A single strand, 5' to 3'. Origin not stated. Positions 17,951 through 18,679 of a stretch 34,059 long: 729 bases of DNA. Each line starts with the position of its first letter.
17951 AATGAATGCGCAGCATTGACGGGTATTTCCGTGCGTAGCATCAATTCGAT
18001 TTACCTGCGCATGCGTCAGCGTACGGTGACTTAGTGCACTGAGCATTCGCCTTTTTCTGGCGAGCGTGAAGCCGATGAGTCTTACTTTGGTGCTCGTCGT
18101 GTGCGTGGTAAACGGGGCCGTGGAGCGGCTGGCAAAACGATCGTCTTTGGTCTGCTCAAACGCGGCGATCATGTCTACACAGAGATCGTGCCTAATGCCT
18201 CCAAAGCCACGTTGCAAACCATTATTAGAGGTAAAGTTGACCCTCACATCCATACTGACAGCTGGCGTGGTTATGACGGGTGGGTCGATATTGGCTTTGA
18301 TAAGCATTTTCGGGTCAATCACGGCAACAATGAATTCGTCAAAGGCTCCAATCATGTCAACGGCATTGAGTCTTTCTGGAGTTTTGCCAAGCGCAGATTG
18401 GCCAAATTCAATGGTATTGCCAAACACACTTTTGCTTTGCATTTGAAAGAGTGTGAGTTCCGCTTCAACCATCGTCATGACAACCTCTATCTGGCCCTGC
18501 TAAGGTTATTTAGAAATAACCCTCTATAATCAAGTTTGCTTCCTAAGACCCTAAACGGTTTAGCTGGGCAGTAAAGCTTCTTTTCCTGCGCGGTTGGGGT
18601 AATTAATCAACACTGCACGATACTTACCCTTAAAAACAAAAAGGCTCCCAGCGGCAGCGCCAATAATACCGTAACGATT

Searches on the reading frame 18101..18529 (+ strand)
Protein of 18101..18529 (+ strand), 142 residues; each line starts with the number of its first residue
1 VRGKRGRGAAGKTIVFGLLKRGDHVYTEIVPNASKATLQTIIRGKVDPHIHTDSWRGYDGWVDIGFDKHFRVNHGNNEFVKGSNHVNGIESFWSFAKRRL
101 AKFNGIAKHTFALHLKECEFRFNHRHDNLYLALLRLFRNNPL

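Call 7: search_protein_families(library=ncbifam, proteins=[window:18101-18529:+])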
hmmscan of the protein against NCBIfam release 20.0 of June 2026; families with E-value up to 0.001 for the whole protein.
window:18101-18529:+ (142 aa): 1 family
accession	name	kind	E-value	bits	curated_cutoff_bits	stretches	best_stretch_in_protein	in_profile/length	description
NF033547.1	transpos_IS1595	equivalog_domain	4.4e-36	124.8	75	1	2-125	85-215/215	IS1595 family transposase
